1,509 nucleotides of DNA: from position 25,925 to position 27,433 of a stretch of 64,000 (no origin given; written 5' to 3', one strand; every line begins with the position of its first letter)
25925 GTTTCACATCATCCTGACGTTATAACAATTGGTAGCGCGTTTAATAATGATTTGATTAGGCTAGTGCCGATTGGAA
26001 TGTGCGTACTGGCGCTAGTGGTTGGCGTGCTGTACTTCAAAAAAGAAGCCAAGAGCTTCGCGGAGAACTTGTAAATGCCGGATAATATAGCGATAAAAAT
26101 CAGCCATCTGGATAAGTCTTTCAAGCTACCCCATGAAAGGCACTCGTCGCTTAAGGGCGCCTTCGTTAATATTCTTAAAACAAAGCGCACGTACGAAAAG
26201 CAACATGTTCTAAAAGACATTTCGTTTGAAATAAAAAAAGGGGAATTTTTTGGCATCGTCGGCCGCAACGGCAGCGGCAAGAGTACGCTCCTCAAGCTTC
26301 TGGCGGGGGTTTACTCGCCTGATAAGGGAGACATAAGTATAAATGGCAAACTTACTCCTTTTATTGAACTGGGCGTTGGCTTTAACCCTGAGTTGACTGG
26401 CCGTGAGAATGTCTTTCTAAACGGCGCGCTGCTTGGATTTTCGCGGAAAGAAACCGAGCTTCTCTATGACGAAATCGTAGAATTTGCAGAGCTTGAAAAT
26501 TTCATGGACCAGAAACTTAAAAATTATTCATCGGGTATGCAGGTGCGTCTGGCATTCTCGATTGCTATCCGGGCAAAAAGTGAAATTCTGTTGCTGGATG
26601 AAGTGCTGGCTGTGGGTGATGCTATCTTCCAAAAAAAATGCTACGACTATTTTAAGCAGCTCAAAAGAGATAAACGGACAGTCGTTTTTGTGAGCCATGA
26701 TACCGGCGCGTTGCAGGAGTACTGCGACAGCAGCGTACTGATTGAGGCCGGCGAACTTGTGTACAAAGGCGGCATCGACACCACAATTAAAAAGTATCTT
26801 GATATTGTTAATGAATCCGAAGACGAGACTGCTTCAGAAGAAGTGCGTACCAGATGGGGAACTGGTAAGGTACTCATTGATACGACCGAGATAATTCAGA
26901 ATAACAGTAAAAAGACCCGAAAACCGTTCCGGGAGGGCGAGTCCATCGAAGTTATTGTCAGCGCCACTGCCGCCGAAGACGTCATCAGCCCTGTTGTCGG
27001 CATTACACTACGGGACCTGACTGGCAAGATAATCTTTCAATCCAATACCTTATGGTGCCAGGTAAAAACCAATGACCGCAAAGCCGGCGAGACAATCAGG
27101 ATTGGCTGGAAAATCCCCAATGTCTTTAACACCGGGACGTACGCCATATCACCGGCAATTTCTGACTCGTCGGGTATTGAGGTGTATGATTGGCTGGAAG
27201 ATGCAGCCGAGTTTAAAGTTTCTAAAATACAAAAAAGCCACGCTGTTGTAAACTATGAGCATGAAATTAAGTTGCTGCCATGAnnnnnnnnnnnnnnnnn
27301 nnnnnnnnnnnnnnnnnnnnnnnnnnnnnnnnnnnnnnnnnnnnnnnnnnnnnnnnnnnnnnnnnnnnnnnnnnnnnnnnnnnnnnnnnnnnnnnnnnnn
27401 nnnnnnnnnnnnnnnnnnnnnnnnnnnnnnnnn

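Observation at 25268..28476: Wzm/Wzt exporter with extended Wzt C-terminus followed by a coiled-coil methyltransferase: possible chain-terminator/ruler system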

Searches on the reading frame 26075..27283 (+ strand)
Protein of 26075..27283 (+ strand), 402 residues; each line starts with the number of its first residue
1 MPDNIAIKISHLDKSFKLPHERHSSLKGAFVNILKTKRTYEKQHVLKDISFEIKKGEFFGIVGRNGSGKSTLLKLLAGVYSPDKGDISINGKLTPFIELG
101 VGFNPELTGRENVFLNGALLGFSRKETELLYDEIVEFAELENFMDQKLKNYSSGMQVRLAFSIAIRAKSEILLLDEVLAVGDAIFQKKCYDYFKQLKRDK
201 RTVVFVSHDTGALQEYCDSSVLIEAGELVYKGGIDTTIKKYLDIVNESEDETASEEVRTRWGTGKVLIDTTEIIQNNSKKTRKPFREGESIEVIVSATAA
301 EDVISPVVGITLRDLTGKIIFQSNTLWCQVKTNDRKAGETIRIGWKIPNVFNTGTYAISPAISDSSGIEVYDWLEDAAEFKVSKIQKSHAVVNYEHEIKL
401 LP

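Call 3: search_protein_families(library=pfam, proteins=[window:26075-27283:+], max_evalue=0.01)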
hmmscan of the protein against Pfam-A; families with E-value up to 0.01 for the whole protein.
window:26075-27283:+ (402 aa): 8 families
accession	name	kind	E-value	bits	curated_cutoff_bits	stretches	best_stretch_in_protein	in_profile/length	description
PF14524.12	Wzt_C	-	4.2e-24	85.6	30.4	1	259-389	3-138/143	Wzt C-terminal domain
PF00005.33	ABC_tran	-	8.8e-24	85.1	25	1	46-177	1-135/137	ABC transporter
PF13304.12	AAA_21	-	2.7e-06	28.1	27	1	58-101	1-44/304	AAA domain, putative AbiEii toxin, Type IV TA system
PF02463.25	SMC_N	-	0.00021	21.2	40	0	56-74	24-42/220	RecF/RecN/SMC N terminal domain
PF13555.12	AAA_29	-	0.00062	19.9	27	1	50-84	16-50/61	P-loop containing region of AAA domain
PF13175.12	AAA_15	-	0.0015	18.6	32.1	1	47-206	15-92/374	AAA ATPase domain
PF13476.12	AAA_23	-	0.0057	17.7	27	0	47-79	11-42/201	AAA domain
PF09818.15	ABC_ATPase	-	0.0077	15.7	23.2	0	52-86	76-110/283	P-loop domain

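Call 4: search_protein_families(library=ncbifam, proteins=[window:26075-27283:+], max_evalue=0.01)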
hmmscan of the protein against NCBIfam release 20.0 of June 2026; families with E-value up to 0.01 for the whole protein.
window:26075-27283:+ (402 aa): 188 families (the best 25 are shown)
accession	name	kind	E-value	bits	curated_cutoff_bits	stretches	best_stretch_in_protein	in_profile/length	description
NF010065.0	PRK13545.1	equivalog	5.2e-55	187.1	538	1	5-279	3-270/549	teichoic acids export protein ATP-binding subunit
NF050108.1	galactan_ABC_ATP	equivalog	8.7e-54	182.3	400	1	33-241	32-240/244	galactan export ABC transporter ATP-binding subunit Wzt/RfbE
NF010066.0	PRK13546.1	equivalog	1.1e-53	182.3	320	1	4-255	2-248/264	teichoic acids export ABC transporter ATP-binding subunit TagH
TIGR01188.1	drrA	subfamily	2.2e-35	122.4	312.45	2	105-282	79-259/302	daunorubicin resistance ABC transporter, ATP-binding protein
TIGR04521.1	ECF_ATPase_2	equivalog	2.6e-29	102.2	330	2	37-92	12-67/279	energy-coupling factor transporter ATPase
NF010059.0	PRK13536.1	equivalog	4.9e-29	101.2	549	1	22-239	35-263/342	nodulation factor ABC transporter ATP-binding protein NodI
NF010060.0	PRK13537.1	equivalog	7.1e-28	97.4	521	1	22-239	7-235/314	nodulation factor ABC transporter ATP-binding protein NodI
NF000355.4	ribo_prot_ABC_F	equivalog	1.4e-27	96.7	380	1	31-236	3-201/499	ribosomal protection-like ABC-F family protein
TIGR03740.1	galliderm_ABC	subfamily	1.5e-27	96.8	309.75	1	35-235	5-209/223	lantibiotic protection ABC transporter ATP-binding subunit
NF006987.0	PRK09452.1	equivalog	4.4e-27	94.7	482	1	26-232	13-230/378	spermidine/putrescine ABC transporter ATP-binding protein PotA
TIGR04520.1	ECF_ATPase_1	equivalog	4.6e-27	95.1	315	2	39-92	9-64/269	energy-coupling factor transporter ATPase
NF010068.0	PRK13548.1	equivalog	7e-27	94.2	261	2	37-92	12-67/261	heme ABC transporter ATP-binding protein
TIGR01288.1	nodI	equivalog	1.7e-26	93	424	1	32-240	6-225/303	nodulation factor ABC transporter ATP-binding protein NodI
TIGR01186.1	proV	subfamily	1.8e-26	93.1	326.6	1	44-236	7-216/363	betaine/proline/choline family ABC transporter ATP-binding protein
TIGR02315.1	ABC_phnC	equivalog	1.9e-25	89.7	266.1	2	33-92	4-64/243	phosphonate ABC transporter ATP-binding protein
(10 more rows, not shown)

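Call 20: search_solved_structures(query=window:26075-27283:+, max_evalue=0.001, show_alignments=0)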
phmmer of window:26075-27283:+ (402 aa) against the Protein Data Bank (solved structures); distinct sequences matched with E-value up to 0.001: 551 (the best 60 are shown).
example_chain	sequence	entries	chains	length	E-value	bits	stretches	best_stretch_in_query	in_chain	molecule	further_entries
8dku_A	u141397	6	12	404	9.9e-74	252.3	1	32-389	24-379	ABC transporter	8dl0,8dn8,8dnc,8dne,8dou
7k2t_A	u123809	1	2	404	2.5e-73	251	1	32-389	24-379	ABC transporter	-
6amx_A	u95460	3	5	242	8.5e-62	213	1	32-242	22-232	ABC transporter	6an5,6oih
6m96_A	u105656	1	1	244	2.1e-61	211.7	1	32-242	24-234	ABC transporter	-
7dd0_A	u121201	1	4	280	7.7e-50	173.6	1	11-246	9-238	Teichoic acids export ATP-binding protein TagH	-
6jbh_A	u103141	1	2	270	2.4e-48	168.7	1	41-248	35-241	TarH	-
9cfl_B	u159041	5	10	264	4e-47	164.7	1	4-257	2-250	Teichoic acids export ATP-binding protein TagH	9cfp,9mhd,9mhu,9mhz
9qfx_C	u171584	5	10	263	9.3e-47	163.5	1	44-242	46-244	ABC transporter ATP-binding protein | Probable o-antigen/lipopolysaccharide transport ATP-binding protein ABC transporter RfbE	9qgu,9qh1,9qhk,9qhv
9qhw_C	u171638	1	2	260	9.3e-47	163.5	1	44-242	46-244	ABC transporter ATP-binding protein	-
9qhj_C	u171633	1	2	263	2.4e-46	162.1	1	44-242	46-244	Probable o-antigen/lipopolysaccharide transport ATP-binding protein ABC transporter RfbE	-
9qhx_C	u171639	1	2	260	2.4e-46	162.1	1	44-242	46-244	ABC transporter ATP-binding protein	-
8tsi_A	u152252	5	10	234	2.6e-32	115.9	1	40-241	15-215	ABC transporter ATP-binding protein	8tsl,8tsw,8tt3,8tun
8tsh_A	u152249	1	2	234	6.8e-32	114.6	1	40-241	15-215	ABC transporter ATP-binding protein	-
7w01_A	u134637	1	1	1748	4.6e-28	101.9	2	43-229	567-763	Phospholipid-transporting ATPase ABCA3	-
7w02_A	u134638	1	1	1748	3.2e-27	99.2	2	43-229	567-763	Phospholipid-transporting ATPase ABCA3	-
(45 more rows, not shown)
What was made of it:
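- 26075..27283 (+): wzt: ABC exporter ATPase (402 aa) = NBD (residues ~32-245) + linker helix (234-252) + C-terminal carbohydrate-binding module. phmmer against PDB: full-length Aquifex aeolicus Wzt 8DKU/7K2T, E=1e-73 over residues 32-389 (call 20).
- Full-length match to A. aeolicus Wzt, E=1e-73 (call 20).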

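Call 59: find_homologous_proteins(query=window:26075-27283:+, max_evalue=1e-30)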
Query window:26075-27283:+ (402 aa): 8000 proteins with E <= 1e-30 among 8000 candidates; the best 120 are listed.
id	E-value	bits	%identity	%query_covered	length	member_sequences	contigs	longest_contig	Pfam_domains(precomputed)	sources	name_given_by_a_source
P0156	1.3e-262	889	100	100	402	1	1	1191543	PF14524.13,PF00005.34,PF13304.13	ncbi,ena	-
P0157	1.4e-187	642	72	99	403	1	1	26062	PF14524.13,PF00005.34,PF13304.13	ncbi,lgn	ncbi:MAG: ABC transporter ATP-binding protein [Candidatus Saccharimonadales bacterium]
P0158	4.3e-184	630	68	99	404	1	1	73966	PF14524.13,PF00005.34,PF13304.13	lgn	-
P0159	4.6e-171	588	64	99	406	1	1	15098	PF14524.13,PF00005.34,PF13304.13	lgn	-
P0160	3.5e-170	585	64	100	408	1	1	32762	PF14524.13,PF00005.34,PF13304.13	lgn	-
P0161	6.8e-170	584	63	100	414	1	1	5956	PF14524.13,PF00005.34,PF13304.13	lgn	-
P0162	1.5e-168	579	65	98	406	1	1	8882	PF14524.13,PF00005.34,PF13304.13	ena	-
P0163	1.5e-168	579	64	99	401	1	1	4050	PF14524.13,PF00005.34,PF13304.13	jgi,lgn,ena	-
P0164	3.3e-168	578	64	100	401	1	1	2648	PF14524.13,PF00005.34,PF13304.13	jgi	jgi:ABC-2 type transport system ATP-binding protein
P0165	1.1e-167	576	63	99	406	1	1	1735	PF14524.13,PF00005.34,PF13304.13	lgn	-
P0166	5.3e-167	574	65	99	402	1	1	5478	PF14524.13,PF00005.34,PF13304.13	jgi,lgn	-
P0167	1.0e-166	573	64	100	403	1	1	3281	PF14524.13,PF00005.34,PF13304.13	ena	-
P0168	1.2e-166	573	65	100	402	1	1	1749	PF14524.13,PF00005.34,PF13304.13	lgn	-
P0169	3.6e-166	571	64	98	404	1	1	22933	PF14524.13,PF00005.34,PF13304.13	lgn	-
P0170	7.9e-166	570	65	99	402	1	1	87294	PF14524.13,PF00005.34,PF13304.13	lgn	-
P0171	8.3e-166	570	64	100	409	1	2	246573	PF14524.13,PF00005.34,PF02463.26,PF13304.13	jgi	jgi:ABC-2 type transport system ATP-binding protein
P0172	5.4e-165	568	63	99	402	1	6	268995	PF14524.13,PF00005.34,PF13304.13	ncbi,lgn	-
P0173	7.4e-164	564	64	99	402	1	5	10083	PF14524.13,PF00005.34,PF13304.13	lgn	-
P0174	3.4e-163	562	64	100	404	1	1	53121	PF14524.13,PF00005.34,PF13304.13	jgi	jgi:ABC-2 type transport system ATP-binding protein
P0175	3.8e-163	561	62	99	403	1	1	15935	PF14524.13,PF00005.34,PF13304.13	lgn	-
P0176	1.1e-162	560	65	99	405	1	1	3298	PF14524.13,PF00005.34,PF13304.13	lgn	-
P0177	2.7e-162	559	64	98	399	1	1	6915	PF14524.13,PF00005.34,PF13304.13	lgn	-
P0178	5.7e-162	558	63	99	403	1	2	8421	PF14524.13,PF00005.34,PF13304.13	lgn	-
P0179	1.1e-161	557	62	98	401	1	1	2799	PF14524.13,PF00005.34,PF13304.13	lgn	-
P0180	1.2e-161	557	65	100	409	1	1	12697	PF14524.13,PF00005.34,PF13304.13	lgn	-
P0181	1.7e-161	556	63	98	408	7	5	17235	PF14524.13,PF00005.34,PF13304.13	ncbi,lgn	-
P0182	1.7e-161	556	64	99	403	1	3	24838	PF14524.13,PF00005.34,PF13304.13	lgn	-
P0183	2.3e-161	556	62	99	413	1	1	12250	PF14524.13,PF00005.34,PF13304.13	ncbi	-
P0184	5.5e-161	554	63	99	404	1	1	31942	PF14524.13,PF00005.34,PF13304.13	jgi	jgi:ABC-2 type transport system ATP-binding protein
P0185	1.1e-160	553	63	98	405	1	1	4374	PF14524.13,PF00005.34,PF13304.13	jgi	jgi:ABC-2 type transport system ATP-binding protein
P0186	4.2e-160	551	63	98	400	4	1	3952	PF14524.13,PF00005.34,PF13304.13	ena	-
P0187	8.1e-160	551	65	99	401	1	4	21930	PF14524.13,PF00005.34,PF13304.13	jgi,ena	jgi:ABC-2 type transport system ATP-binding protein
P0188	9.2e-160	550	62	98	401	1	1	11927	PF14524.13,PF00005.34,PF13304.13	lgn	-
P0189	9.6e-160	550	63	99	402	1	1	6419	PF14524.13,PF00005.34,PF13304.13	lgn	-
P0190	1.2e-159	550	62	99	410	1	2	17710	PF14524.13,PF00005.34,PF13304.13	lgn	-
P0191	1.4e-159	550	63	98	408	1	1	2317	PF14524.13,PF00005.34,PF13304.13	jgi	-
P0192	2.8e-159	549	63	99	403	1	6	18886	PF14524.13,PF00005.34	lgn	-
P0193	5.2e-159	548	60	100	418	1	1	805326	PF14524.13,PF00005.34,PF02463.26,PF13304.13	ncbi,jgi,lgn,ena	ncbi:MAG: ABC transporter ATP-binding protein [Candidatus Saccharimonadales bacterium]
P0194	7.1e-159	547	62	99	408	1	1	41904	PF14524.13,PF00005.34,PF13304.13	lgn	-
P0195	1.6e-158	546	60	99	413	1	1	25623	PF14524.13,PF00005.34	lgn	-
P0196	6.6e-158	544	63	100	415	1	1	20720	PF14524.13,PF00005.34,PF13304.13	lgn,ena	-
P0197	1.3e-157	543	60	100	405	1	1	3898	PF14524.13,PF00005.34,PF02463.26,PF13304.13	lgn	-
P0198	2.1e-157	543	62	100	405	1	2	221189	PF14524.13,PF00005.34,PF13304.13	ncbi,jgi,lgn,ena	jgi:ABC-2 type transport system ATP-binding protein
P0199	2.6e-156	539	62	99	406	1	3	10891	PF14524.13,PF00005.34,PF13304.13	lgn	-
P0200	3.1e-156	539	62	99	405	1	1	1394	PF14524.13,PF00005.34,PF13304.13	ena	-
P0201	3.3e-156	539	61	100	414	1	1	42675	PF14524.13,PF00005.34,PF02463.26,PF13304.13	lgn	-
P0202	3.6e-156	539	60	99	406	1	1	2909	PF14524.13,PF00005.34,PF13304.13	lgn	-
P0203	7.1e-156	538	61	98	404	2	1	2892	PF14524.13,PF00005.34,PF02463.26,PF13304.13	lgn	-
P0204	1.1e-155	537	62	98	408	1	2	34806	PF14524.13,PF00005.34,PF02463.26,PF13304.13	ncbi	-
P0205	2.0e-155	536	59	99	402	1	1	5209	PF14524.13,PF00005.34,PF02463.26,PF13304.13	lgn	-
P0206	2.3e-155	536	60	99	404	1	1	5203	PF14524.13,PF00005.34,PF13304.13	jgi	jgi:ABC-2 type transport system ATP-binding protein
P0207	3.3e-155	535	60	100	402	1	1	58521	PF14524.13,PF00005.34,PF13304.13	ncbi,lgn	-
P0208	3.3e-155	535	60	99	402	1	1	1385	PF14524.13,PF00005.34,PF13304.13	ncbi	-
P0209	5.1e-155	535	61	99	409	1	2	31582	PF14524.13,PF00005.34,PF13304.13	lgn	-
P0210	6.1e-155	534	62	100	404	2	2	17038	PF14524.13,PF00005.34,PF13304.13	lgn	-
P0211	6.8e-155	534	60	98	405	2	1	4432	PF14524.13,PF00005.34,PF13304.13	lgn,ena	-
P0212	1.6e-154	533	60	99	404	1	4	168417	PF14524.13,PF00005.34,PF13304.13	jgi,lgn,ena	-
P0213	3.2e-154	532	62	98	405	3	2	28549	PF14524.13,PF00005.34,PF13304.13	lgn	-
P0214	4.9e-154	531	61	100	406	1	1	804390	PF14524.13,PF00005.34,PF13304.13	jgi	jgi:ABC-2 type transport system ATP-binding protein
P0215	6.3e-154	531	61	99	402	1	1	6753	PF14524.13,PF00005.34,PF13304.13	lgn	-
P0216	6.4e-154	531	66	91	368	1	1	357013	PF14524.13,PF00005.34,PF13304.13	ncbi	-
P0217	1.3e-153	530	59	99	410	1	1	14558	PF14524.13,PF00005.34,PF13476.13,PF13304.13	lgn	-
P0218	5.5e-153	528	60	98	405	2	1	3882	PF14524.13,PF00005.34,PF02463.26,PF13304.13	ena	-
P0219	1.9e-152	526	60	98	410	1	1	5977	PF14524.13,PF00005.34,PF02463.26,PF13304.13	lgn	-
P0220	2.3e-152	526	60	100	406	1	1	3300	PF14524.13,PF00005.34,PF13304.13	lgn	-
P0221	2.4e-152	526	60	100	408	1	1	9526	PF14524.13,PF00005.34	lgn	-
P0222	2.1e-151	523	59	99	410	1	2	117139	PF14524.13,PF00005.34,PF13304.13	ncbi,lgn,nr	ncbi:ABC transporter ATP-binding protein [Candidatus Saccharibacteria bacterium]|nr:ABC transporter 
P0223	2.2e-151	523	61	99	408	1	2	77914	PF14524.13,PF00005.34,PF13304.13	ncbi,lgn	-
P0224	3.3e-151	522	60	98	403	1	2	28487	PF14524.13,PF00005.34,PF13304.13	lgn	-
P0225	1.3e-150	520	60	98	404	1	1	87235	PF14524.13,PF00005.34,PF13304.13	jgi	jgi:ABC-2 type transport system ATP-binding protein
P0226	1.5e-150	520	60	98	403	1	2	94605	PF14524.13,PF00005.34,PF13304.13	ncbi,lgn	-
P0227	1.6e-150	520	59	100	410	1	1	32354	PF14524.13,PF00005.34,PF13304.13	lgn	-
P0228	2.2e-150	519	60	97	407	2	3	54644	PF14524.13,PF00005.34,PF02463.26,PF13304.13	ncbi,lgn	-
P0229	3.2e-150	519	58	100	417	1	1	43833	PF14524.13,PF00005.34,PF02463.26,PF13304.13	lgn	-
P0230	9.5e-150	517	59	99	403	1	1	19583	PF14524.13,PF00005.34,PF13304.13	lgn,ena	-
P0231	2.0e-149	516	57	99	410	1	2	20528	PF14524.13,PF00005.34,PF13304.13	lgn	-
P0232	3.8e-149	515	58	99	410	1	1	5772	PF14524.13,PF00005.34,PF13304.13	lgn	-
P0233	4.1e-149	515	60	98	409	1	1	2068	PF14524.13,PF00005.34,PF13304.13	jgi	jgi:ABC-2 type transport system ATP-binding protein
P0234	5.3e-149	515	58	99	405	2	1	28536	PF14524.13,PF00005.34,PF13304.13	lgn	-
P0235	5.3e-149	515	57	100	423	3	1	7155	PF14524.13,PF00005.34,PF13304.13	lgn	-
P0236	1.3e-148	514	59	99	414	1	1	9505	PF14524.13,PF00005.34,PF13304.13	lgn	-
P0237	1.4e-148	514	58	100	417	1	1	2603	PF14524.13,PF00005.34,PF02463.26,PF13304.13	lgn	-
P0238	2.4e-148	513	60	98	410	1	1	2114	PF14524.13,PF00005.34,PF02463.26,PF13304.13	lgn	-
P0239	3.4e-148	512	58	99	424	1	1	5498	PF14524.13,PF00005.34,PF13304.13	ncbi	-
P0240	3.7e-148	512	62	99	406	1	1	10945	PF14524.13,PF00005.34,PF13304.13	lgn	-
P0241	3.8e-148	512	57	99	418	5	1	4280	PF14524.13,PF00005.34,PF13304.13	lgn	-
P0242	5.7e-148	512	59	98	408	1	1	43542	PF14524.13,PF00005.34,PF13304.13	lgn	-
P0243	5.7e-148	512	58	99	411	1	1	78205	PF14524.13,PF00005.34,PF02463.26,PF13304.13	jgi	jgi:ABC-2 type transport system ATP-binding protein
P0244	6.4e-148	511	57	99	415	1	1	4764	PF14524.13,PF00005.34,PF02463.26,PF13304.13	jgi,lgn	jgi:ABC-2 type transport system ATP-binding protein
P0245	7.1e-148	511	56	99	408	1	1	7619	PF14524.13,PF00005.34,PF13304.13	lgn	-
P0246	7.4e-148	511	57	99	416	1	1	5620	PF14524.13,PF00005.34,PF02463.26,PF13304.13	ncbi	-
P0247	1.2e-147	510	57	99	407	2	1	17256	PF14524.13,PF00005.34,PF02463.26,PF13304.13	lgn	-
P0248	1.6e-147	510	56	100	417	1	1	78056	PF14524.13,PF00005.34,PF13304.13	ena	-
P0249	1.7e-147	510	56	99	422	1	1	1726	PF14524.13,PF00005.34,PF13304.13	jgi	jgi:ABC-2 type transport system ATP-binding protein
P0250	2.0e-147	510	56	98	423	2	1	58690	PF14524.13,PF00005.34,PF13476.13,PF13304.13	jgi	jgi:ABC-2 type transport system ATP-binding protein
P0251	2.5e-147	509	57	100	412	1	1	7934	PF14524.13,PF00005.34,PF13304.13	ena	-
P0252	3.9e-147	509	57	98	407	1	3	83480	PF14524.13,PF00005.34,PF02463.26,PF13304.13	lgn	-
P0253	4.3e-147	509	58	100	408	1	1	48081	PF14524.13,PF00005.34,PF02463.26,PF13304.13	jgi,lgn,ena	-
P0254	4.9e-147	508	58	99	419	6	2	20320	PF14524.13,PF00005.34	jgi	jgi:ABC-2 type transport system ATP-binding protein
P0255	6.4e-147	508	58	99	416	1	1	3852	PF14524.13,PF00005.34,PF13304.13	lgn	-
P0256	7.9e-147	508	58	99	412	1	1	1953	PF14524.13,PF00005.34,PF13304.13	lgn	-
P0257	1.0e-146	507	58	99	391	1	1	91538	PF14524.13,PF00005.34,PF13304.13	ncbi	-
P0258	1.2e-146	507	59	100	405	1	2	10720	PF14524.13,PF00005.34,PF13304.13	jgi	-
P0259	1.2e-146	507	59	99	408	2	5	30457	PF14524.13,PF00005.34,PF13304.13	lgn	-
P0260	3.0e-146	506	58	98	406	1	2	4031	PF14524.13,PF00005.34,PF13304.13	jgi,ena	-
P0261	3.1e-146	506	58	100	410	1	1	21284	PF14524.13,PF00005.34,PF02463.26,PF13304.13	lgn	-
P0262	3.8e-146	506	58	99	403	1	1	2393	PF14524.13,PF00005.34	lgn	-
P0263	4.5e-146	505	59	100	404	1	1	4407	PF14524.13,PF00005.34,PF13304.13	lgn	-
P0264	6.6e-146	505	57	99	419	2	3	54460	PF14524.13,PF00005.34,PF13304.13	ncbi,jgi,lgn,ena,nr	ncbi:ABC transporter ATP-binding protein [Candidatus Saccharibacteria bacterium CG10_big_fil_rev_8_2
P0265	6.7e-146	505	57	100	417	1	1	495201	PF14524.13,PF00005.34,PF13304.13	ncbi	-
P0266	9.1e-146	504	56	99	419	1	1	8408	PF14524.13,PF00005.34,PF13304.13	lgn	-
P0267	1.4e-145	504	58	99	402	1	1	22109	PF14524.13,PF00005.34,PF02463.26,PF13304.13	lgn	-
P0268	1.8e-145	503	59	97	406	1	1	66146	PF14524.13,PF00005.34,PF02463.26,PF13304.13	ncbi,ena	-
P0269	3.4e-145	502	58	99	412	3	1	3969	PF14524.13,PF00005.34,PF13304.13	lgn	-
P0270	3.6e-145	502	59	98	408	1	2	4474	PF14524.13,PF00005.34,PF13304.13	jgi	jgi:ABC-2 type transport system ATP-binding protein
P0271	3.9e-145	502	56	99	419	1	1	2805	PF14524.13,PF00005.34,PF13304.13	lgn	-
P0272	5.1e-145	502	60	100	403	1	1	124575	PF14524.13,PF00005.34,PF13304.13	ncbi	ncbi:MAG TPA: ABC transporter ATP-binding protein [Candidatus Saccharimonadales bacterium]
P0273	6.4e-145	501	56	100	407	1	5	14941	PF14524.13,PF00005.34,PF13304.13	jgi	jgi:ABC-2 type transport system ATP-binding protein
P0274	7.2e-145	501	57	99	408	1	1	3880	PF14524.13,PF00005.34,PF13304.13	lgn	-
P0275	1.4e-144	500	56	100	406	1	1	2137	PF14524.13,PF00005.34,PF02463.26,PF13304.13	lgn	-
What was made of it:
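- Tried and rejected: This is a word-index limitation, because the full-length search found thousands of hits (call 59).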

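Call 76: predict_structure(alignment_id=A4)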
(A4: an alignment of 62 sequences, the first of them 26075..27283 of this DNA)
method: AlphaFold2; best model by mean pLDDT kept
length: 402 residues; sequences in the alignment: 62
mean_pLDDT: 82.8   pTM: 0.55
mean pLDDT of the five models: 82.8, 82.7, 82.6, 81.1, 80.2
residues with pLDDT >= 90: 143; 70-90: 198; 50-70: 45; < 50: 16
segments of 3 or more residues with pLDDT < 50: 21-25, 34-36, 253-255
pLDDT, mean of each block of 10 residues (from residue 1): 82 82 48 53 87 93 87 86 92 71 79 83 86 86 86 79 79 76 78 85 86 86 93 90 76 58 93 74 79 95 96 86 92 94 92 90 91 93 72 81 84
secondary structure, 60 per line:
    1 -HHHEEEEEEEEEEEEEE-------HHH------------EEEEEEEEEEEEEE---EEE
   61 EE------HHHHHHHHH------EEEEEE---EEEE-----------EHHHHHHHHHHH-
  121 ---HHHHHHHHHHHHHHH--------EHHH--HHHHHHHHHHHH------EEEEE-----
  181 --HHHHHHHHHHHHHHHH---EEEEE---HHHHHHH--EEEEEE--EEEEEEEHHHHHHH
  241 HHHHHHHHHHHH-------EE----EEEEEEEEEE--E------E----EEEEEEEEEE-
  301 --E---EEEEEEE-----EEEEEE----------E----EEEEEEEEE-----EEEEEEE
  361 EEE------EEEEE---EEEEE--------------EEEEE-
elements in order: E5-18 E41-54 E58-62 H69-77 E84-89 E93-96 H109-119 H124-138 H153-164 E171-175 H183-198 E202-206 H210-216 E219-224 E227-233 H234-252 E266-275 E290-299 E307-313 E319-324 E340-348 E354-363 E370-374 E378-382 E397-401
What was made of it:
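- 26075..27283 (+): AF2 model pLDDT 82.8 (call 76).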
